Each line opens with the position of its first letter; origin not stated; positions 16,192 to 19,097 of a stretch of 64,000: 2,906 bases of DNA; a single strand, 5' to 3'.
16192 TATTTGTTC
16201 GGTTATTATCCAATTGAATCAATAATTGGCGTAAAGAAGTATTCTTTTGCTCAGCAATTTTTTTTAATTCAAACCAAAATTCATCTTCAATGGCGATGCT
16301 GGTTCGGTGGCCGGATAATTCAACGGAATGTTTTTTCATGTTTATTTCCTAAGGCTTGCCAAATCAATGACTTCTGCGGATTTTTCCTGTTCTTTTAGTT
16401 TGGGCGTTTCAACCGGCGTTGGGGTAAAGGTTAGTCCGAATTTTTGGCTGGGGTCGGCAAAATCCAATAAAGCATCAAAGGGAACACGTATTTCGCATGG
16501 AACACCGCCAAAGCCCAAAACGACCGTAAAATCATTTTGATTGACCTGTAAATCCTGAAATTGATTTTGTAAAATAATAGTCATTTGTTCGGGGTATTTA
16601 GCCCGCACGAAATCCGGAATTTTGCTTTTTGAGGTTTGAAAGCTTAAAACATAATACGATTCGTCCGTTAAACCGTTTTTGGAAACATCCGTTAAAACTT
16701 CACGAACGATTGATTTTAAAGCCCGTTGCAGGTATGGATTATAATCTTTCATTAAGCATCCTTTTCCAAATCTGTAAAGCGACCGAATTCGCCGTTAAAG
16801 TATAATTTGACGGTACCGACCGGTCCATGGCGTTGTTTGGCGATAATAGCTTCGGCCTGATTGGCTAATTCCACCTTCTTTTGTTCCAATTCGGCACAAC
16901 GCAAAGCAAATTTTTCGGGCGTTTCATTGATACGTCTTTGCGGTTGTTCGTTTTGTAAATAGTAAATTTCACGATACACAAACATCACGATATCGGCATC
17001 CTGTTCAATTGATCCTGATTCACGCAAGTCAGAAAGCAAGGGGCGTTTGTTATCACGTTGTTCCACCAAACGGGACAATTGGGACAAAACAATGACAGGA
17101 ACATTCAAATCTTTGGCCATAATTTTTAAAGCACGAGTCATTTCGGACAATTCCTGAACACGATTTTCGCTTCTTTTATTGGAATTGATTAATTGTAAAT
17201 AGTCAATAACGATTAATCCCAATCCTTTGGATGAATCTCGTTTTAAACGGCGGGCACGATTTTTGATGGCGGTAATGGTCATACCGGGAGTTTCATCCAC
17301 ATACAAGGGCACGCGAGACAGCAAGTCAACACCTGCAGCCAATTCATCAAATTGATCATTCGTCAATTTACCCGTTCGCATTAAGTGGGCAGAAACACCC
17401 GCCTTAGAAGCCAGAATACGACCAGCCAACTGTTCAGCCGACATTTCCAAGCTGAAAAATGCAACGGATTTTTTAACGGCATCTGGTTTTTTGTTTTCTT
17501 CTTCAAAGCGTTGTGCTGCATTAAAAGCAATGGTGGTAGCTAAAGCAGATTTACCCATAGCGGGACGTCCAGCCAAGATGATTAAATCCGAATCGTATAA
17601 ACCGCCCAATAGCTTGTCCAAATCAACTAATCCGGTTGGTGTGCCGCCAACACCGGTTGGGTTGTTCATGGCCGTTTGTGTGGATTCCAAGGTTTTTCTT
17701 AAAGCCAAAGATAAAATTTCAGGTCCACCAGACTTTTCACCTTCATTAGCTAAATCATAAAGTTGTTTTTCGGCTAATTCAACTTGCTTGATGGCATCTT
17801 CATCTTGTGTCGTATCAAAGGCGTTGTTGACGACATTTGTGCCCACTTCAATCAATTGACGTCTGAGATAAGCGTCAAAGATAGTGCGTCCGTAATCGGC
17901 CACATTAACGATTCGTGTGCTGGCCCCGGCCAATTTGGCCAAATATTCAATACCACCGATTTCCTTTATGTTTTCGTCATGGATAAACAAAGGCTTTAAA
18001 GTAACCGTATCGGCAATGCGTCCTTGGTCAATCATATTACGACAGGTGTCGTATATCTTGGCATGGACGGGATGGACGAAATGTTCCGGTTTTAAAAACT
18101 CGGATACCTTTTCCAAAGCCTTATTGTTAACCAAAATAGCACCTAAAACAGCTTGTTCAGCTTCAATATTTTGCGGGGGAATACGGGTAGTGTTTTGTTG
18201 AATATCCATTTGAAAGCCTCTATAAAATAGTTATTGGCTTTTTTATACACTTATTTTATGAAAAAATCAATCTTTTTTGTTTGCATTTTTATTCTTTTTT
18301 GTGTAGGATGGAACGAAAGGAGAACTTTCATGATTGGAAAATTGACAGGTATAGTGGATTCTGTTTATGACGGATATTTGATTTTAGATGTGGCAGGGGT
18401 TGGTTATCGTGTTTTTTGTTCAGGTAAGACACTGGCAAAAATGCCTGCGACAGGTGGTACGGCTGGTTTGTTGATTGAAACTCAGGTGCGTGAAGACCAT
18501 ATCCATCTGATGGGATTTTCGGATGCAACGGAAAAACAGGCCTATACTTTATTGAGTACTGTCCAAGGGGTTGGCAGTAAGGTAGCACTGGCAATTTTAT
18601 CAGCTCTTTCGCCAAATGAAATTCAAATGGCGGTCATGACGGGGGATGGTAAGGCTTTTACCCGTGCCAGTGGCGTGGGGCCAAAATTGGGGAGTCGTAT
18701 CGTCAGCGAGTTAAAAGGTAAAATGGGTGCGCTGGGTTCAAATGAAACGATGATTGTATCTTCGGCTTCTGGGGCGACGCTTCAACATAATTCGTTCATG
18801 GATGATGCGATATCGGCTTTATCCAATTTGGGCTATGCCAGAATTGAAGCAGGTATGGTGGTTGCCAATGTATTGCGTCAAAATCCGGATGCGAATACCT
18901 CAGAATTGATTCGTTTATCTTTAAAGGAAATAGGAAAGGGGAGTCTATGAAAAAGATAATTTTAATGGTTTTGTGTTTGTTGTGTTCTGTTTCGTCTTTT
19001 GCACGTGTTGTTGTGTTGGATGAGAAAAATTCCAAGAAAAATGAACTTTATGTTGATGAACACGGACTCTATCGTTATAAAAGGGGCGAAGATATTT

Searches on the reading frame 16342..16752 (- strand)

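Call 53: search_protein_families(library=pfam, proteins=[window:16342-16752:-], max_evalue=0.001)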
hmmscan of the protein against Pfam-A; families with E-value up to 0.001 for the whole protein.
window:16342-16752:- (136 aa): 1 family
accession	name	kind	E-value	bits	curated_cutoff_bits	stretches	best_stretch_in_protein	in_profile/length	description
PF04386.18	SspB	-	1.6e-29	103.4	27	1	9-125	4-122/156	Stringent starvation protein B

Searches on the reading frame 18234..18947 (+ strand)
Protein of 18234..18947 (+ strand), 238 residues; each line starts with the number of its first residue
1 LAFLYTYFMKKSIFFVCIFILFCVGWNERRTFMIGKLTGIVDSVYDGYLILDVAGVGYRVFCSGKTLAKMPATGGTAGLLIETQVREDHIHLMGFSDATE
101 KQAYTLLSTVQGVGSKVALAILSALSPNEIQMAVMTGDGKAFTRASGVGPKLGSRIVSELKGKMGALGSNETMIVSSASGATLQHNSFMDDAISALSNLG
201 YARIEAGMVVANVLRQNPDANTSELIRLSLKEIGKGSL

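Call 53: search_protein_families(library=pfam, proteins=[window:18234-18947:+], max_evalue=0.001)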
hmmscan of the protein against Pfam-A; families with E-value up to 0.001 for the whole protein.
window:18234-18947:+ (238 aa): 4 families
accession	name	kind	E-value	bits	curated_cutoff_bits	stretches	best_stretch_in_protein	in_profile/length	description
PF01330.27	RuvA_N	-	1.6e-17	63.7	23.6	1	33-93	1-60/61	RuvA N terminal domain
PF07499.19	RuvA_C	-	1e-12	48.8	24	1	189-233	3-46/47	RuvA, C-terminal domain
PF14520.12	HHH_5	-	2.7e-10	41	27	1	106-161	3-56/57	Helix-hairpin-helix domain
PF02142.27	MGS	-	0.00056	20.4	24.1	0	69-147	15-78/94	MGS-like domain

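Call 72: find_homologous_proteins(query=window:18330-18947:+, max_evalue=1e-20)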
Query window:18330-18947:+ (206 aa): 7725 proteins with E <= 1e-20 among 8000 candidates; the best 120 are listed.
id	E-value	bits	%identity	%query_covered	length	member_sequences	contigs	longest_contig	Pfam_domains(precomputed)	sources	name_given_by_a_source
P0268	4.8e-117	406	95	100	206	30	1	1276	PF07499.20,PF14520.13,PF01330.28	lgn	-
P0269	1.7e-104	365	85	100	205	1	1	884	PF07499.20,PF14520.13,PF01330.28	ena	-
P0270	5.4e-102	357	83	100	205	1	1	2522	PF07499.20,PF14520.13,PF01330.28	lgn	-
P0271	1.3e-101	356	83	100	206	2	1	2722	PF07499.20,PF14520.13,PF01330.28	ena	-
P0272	8.5e-101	353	83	100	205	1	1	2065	PF07499.20,PF14520.13,PF01330.28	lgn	-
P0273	1.7e-100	352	82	100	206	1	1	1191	PF07499.20,PF14520.13,PF01330.28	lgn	-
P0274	1.9e-100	352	83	100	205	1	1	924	PF07499.20,PF14520.13,PF01330.28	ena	-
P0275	2.1e-100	352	83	100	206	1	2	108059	PF07499.20,PF14520.13,PF01330.28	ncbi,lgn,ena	-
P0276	2.7e-100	352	83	100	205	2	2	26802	PF07499.20,PF14520.13,PF01330.28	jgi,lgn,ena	-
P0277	3.7e-100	351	83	100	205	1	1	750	PF07499.20,PF14520.13,PF01330.28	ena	-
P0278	3.8e-100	351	83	100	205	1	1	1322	PF07499.20,PF14520.13,PF01330.28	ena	-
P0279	3.3e-99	348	82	100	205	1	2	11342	PF07499.20,PF14520.13,PF01330.28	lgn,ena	-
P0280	7.3e-99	347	81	100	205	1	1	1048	PF07499.20,PF14520.13,PF01330.28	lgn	-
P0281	8.0e-99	347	81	100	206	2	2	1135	PF07499.20,PF14520.13,PF01330.28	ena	-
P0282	9.0e-99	347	81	100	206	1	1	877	PF07499.20,PF14520.13,PF01330.28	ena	-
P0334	4.7e-87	309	72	100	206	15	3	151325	PF07499.20,PF14520.13,PF01330.28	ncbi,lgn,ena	-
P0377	3.0e-84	299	69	100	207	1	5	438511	PF07499.20,PF14520.13,PF01330.28,PF00633.30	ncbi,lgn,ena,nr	ncbi:MAG: Holliday junction branch migration protein RuvA [Alphaproteobacteria bacterium]|nr:Hollida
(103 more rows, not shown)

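Call 73: find_encoding_contigs(protein=P0275, flank=10000, max_places=1)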
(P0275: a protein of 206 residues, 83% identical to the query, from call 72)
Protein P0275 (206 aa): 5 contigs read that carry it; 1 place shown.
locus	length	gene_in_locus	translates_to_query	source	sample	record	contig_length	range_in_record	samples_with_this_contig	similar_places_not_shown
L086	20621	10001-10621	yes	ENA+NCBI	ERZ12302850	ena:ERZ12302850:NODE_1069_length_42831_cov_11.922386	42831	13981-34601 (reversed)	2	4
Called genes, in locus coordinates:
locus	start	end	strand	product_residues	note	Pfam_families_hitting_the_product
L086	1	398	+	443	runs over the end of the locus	PF00344:SecY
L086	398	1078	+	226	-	PF00406:ADK, PF02223:Thymidylate_kin (faint), PF13207:AAA_17, PF13238:AAA_18 (weak), PF05191:ADK_lid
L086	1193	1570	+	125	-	PF00416:Ribosomal_S13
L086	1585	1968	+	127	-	PF00411:Ribosomal_S11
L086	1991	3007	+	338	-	PF01193:RNA_pol_L, PF01000:RNA_pol_A_bac, PF03118:RNA_pol_A_CTD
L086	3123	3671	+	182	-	PF01196:Ribosomal_L17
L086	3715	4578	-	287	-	PF07611:DUF1574 (weak)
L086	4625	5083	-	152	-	PF14316:DUF4381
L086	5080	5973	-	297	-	PF01882:DUF58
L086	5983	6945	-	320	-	PF00493:MCM (weak), PF20030:bpMoxR, PF07726:AAA_3, PF07728:AAA_5, PF17863:AAA_lid_2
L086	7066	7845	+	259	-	PF02673:BacA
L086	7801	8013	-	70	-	PF13467:RHH_4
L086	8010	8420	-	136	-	PF04386:SspB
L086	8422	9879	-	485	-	PF00772:DnaB, PF06745:ATPase (faint), PF13481:AAA_25, PF03796:DnaB_C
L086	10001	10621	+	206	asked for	PF01330:RuvA_N, PF14520:HHH_5, PF07499:RuvA_C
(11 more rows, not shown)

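Call 74: find_encoding_contigs(protein=P0377, flank=10000, max_places=1)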
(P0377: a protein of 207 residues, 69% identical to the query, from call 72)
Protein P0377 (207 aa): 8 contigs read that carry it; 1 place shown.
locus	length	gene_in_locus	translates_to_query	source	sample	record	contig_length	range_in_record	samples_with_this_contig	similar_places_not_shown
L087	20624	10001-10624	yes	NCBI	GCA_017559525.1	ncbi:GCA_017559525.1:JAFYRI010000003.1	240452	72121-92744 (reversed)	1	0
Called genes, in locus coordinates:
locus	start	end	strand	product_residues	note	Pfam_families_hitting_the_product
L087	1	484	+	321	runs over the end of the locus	-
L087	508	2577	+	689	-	PF00437:T2SSE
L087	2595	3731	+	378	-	PF00482:T2SSF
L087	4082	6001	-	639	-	-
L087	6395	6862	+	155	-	PF00691:OmpA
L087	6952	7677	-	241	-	-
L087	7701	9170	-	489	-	PF00772:DnaB, PF13481:AAA_25, PF03796:DnaB_C, PF06745:ATPase (faint)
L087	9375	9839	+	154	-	PF12034:YfbK_C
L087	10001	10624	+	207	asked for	PF01330:RuvA_N, PF00633:HHH (faint), PF14520:HHH_5, PF07499:RuvA_C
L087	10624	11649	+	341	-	PF05496:RuvB_N, PF00004:AAA, PF07728:AAA_5 (weak), PF17864:AAA_lid_4, PF05491:WHD_RuvB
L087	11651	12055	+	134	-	PF13279:4HBT_2, PF03061:4HBT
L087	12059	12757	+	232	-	PF01618:MotA_ExbB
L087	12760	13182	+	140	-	PF02472:ExbD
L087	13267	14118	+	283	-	-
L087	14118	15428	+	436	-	PF04052:TolB_N, PF00930:DPPIV_N (faint), PF26550:Tricorn_2nd, PF23381:Beta-prop_IFT122_1st (weak), PF25174:Beta-prop_THOC3 (weak), PF26549:Tricorn_N, PF07676:PD40, PF26550:Tricorn_2nd, +1 more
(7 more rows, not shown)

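Call 75: find_encoding_contigs(protein=P0334, flank=10000, max_places=1)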
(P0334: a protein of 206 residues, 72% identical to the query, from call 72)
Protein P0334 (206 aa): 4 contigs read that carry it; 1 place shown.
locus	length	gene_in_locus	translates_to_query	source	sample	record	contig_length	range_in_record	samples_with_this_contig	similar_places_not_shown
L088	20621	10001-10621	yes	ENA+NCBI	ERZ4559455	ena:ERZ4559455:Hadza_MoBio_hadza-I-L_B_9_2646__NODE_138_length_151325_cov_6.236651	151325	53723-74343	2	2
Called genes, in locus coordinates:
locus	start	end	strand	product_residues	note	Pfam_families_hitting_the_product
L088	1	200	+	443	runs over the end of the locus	PF00344:SecY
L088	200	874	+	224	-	PF13238:AAA_18 (weak), PF00406:ADK, PF13207:AAA_17, PF05191:ADK_lid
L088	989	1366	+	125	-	PF00416:Ribosomal_S13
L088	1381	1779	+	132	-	PF00411:Ribosomal_S11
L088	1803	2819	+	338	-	PF01193:RNA_pol_L, PF01000:RNA_pol_A_bac, PF03118:RNA_pol_A_CTD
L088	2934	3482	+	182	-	PF01196:Ribosomal_L17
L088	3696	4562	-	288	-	-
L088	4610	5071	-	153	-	PF14316:DUF4381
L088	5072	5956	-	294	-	PF01882:DUF58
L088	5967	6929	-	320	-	PF00493:MCM, PF20030:bpMoxR, PF07726:AAA_3, PF07728:AAA_5, PF17863:AAA_lid_2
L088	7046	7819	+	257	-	PF02673:BacA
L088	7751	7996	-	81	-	PF13467:RHH_4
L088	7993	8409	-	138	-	PF04386:SspB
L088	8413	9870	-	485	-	PF00772:DnaB, PF03796:DnaB_C, PF13481:AAA_25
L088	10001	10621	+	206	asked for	PF01330:RuvA_N, PF14520:HHH_5, PF07499:RuvA_C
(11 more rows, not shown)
